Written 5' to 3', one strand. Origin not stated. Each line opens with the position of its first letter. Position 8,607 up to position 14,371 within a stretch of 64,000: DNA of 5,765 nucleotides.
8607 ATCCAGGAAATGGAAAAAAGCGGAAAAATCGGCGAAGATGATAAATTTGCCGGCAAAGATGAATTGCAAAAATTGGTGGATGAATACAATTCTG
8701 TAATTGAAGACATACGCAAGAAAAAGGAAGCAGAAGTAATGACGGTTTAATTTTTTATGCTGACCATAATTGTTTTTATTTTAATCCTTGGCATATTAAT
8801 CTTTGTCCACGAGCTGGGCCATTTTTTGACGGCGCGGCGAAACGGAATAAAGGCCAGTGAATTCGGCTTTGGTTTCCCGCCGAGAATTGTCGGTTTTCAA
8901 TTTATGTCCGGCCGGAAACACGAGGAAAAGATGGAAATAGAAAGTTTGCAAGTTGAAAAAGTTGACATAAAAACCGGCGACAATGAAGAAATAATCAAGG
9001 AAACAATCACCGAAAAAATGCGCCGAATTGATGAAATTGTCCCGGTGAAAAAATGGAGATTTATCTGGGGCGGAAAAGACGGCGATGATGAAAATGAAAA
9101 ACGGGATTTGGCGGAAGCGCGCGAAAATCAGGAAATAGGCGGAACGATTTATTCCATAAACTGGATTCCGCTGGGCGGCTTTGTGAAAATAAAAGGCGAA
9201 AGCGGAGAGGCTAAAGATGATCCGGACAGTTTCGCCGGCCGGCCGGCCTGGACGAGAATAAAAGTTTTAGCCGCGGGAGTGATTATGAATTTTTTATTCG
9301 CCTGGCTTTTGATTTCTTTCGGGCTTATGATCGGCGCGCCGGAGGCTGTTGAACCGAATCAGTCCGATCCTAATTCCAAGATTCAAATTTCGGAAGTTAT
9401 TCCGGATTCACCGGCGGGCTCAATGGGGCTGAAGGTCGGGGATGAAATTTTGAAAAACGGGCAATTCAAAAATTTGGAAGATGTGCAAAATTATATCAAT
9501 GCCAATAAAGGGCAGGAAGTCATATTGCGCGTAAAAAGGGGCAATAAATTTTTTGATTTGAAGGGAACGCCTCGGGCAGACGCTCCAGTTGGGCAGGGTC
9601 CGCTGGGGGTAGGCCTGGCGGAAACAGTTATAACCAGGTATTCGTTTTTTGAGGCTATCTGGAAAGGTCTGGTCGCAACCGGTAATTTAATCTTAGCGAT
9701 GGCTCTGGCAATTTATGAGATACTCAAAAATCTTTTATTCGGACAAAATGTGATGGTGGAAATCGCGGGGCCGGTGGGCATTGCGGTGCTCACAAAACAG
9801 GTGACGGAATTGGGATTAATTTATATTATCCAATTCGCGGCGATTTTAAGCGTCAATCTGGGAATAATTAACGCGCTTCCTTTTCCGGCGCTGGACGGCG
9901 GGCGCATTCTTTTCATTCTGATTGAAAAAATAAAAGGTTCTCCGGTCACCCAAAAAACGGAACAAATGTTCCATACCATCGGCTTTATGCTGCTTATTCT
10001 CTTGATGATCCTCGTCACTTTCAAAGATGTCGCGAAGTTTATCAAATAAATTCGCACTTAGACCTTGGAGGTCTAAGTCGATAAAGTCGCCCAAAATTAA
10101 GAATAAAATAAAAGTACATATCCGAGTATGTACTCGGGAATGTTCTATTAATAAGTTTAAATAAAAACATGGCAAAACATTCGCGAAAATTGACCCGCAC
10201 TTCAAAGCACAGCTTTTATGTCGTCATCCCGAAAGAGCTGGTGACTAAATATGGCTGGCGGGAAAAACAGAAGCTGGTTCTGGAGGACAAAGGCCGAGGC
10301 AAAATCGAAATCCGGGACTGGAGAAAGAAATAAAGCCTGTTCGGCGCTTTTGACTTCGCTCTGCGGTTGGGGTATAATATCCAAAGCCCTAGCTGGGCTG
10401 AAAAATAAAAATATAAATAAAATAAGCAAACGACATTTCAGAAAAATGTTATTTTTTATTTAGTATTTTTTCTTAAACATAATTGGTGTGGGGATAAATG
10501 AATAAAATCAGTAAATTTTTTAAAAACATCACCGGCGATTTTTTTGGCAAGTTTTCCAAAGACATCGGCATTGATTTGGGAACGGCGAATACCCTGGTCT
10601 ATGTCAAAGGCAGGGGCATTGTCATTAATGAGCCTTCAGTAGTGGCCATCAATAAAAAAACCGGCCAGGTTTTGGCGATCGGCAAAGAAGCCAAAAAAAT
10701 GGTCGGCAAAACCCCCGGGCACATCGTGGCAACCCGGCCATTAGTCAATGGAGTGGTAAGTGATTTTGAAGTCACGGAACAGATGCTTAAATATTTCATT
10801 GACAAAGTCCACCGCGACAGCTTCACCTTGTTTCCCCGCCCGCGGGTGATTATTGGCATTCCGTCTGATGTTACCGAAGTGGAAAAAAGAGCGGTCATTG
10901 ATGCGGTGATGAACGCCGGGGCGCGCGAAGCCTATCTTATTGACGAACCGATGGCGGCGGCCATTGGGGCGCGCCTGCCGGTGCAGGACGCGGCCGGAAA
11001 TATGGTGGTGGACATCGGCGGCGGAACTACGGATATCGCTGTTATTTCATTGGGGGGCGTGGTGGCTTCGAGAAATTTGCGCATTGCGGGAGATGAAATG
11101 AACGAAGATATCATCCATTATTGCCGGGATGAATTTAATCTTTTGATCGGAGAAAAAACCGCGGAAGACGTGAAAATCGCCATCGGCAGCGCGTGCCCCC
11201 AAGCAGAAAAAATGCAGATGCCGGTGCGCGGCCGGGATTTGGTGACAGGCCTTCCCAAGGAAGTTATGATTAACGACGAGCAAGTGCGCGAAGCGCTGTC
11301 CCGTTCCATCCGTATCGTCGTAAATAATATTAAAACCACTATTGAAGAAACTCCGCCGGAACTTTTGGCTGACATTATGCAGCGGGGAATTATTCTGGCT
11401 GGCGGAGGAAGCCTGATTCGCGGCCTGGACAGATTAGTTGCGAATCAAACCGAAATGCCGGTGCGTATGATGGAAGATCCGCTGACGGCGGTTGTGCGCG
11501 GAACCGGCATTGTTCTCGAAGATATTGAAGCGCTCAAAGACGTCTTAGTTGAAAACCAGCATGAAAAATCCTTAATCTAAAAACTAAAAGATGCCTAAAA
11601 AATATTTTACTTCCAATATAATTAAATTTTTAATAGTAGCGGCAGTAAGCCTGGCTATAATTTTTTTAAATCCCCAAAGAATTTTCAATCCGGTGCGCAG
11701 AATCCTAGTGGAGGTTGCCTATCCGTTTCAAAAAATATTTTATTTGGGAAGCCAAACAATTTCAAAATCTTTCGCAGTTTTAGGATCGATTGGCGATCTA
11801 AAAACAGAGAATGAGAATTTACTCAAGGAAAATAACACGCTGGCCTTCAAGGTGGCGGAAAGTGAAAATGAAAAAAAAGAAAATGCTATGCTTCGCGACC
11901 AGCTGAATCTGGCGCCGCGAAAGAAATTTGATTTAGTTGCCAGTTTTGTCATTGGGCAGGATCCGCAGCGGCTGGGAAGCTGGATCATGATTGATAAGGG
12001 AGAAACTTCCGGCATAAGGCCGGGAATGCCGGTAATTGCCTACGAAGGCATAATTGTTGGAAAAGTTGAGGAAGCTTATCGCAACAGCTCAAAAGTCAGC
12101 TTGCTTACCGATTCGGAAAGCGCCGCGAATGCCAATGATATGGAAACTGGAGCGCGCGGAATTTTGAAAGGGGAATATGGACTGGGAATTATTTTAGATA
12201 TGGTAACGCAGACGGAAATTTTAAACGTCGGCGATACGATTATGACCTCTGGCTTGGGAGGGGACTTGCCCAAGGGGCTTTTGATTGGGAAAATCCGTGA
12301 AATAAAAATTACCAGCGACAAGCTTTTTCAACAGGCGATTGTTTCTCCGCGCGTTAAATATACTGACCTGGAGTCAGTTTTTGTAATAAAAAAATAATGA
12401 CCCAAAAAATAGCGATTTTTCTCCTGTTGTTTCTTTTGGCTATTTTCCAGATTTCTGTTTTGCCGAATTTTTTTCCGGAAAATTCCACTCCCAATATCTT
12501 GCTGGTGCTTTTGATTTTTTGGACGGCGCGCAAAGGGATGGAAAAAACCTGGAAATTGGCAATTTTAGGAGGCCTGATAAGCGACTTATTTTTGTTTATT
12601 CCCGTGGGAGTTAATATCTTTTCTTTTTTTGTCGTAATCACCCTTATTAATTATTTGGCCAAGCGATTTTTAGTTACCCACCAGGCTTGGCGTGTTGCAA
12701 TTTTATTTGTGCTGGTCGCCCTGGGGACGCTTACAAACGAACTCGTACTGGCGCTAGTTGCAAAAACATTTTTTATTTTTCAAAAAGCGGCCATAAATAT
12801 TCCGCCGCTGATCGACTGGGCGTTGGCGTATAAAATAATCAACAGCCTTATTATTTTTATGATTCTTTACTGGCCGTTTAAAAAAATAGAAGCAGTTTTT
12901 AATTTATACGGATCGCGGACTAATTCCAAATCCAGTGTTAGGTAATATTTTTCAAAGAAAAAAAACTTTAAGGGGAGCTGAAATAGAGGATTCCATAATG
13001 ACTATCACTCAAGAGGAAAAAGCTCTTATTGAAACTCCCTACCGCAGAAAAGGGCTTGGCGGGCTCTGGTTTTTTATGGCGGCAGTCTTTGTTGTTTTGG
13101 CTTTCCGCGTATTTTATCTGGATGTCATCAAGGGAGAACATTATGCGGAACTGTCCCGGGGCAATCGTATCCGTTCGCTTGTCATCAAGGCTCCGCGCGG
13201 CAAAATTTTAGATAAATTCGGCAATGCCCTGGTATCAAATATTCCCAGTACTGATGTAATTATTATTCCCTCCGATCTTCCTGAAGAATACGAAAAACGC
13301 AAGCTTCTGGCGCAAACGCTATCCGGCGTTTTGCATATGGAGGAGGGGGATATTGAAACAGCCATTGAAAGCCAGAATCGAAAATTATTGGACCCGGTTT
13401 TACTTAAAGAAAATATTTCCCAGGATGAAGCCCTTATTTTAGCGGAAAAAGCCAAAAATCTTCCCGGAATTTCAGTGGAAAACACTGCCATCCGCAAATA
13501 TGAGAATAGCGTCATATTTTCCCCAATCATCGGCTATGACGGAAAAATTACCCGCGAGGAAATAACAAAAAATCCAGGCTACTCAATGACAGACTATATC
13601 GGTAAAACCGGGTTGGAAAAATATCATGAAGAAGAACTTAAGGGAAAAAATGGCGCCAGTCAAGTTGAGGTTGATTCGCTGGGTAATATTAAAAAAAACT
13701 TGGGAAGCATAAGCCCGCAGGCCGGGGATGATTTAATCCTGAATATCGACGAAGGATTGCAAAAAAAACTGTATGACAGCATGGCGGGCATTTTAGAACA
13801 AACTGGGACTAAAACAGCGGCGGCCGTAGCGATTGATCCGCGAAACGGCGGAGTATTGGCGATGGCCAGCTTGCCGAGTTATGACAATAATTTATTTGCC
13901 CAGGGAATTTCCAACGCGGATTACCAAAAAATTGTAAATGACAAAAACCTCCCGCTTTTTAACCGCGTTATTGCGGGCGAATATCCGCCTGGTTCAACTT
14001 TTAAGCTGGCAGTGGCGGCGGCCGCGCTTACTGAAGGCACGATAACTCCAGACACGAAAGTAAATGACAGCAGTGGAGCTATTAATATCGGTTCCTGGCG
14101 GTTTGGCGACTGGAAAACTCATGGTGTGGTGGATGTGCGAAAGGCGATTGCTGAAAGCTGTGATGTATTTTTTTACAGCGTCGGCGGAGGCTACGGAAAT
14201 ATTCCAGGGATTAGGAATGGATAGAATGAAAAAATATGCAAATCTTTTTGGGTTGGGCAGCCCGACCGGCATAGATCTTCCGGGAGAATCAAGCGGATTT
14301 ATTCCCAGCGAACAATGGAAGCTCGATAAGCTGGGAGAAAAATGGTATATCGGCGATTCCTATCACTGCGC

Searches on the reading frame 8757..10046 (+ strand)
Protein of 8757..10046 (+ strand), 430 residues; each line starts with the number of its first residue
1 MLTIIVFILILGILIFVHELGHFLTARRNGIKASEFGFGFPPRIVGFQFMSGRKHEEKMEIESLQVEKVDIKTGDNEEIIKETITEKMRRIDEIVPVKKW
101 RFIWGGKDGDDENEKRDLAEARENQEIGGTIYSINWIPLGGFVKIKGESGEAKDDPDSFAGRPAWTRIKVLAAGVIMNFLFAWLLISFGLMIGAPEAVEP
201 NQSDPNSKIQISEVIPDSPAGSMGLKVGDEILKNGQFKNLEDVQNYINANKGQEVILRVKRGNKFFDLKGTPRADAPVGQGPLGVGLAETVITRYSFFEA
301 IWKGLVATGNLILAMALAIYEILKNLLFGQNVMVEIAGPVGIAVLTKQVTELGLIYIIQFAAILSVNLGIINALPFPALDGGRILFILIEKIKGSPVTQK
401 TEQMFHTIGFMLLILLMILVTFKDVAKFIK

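Call 10: search_protein_families(library=pfam, proteins=[window:8757-10046:+], max_evalue=0.0001)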
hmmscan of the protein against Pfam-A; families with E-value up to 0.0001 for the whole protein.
window:8757-10046:+ (430 aa): 3 families
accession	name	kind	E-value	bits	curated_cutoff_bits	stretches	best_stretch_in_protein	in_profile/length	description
PF02163.28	Peptidase_M50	-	6.2e-53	179.8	27.2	2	127-416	44-221/221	Peptidase family M50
PF17820.7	PDZ_6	-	1.4e-06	28.4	27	1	211-261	2-54/54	PDZ domain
PF13180.12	PDZ_2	-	2.6e-05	24.9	27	1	207-264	12-72/80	PDZ domain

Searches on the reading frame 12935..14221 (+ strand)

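Call 10: search_protein_families(library=pfam, proteins=[window:12935-14221:+], max_evalue=0.0001)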
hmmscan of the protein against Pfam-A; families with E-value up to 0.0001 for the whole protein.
window:12935-14221:+ (429 aa): 2 families
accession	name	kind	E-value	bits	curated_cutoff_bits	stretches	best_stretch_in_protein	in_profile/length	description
PF03717.20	PBP_dimer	-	3.3e-44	151.9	24.4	1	84-255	2-178/180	Penicillin-binding Protein dimerisation domain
PF00905.27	Transpeptidase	-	1.4e-26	93.8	22.1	1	296-416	2-110/299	Penicillin binding protein transpeptidase domain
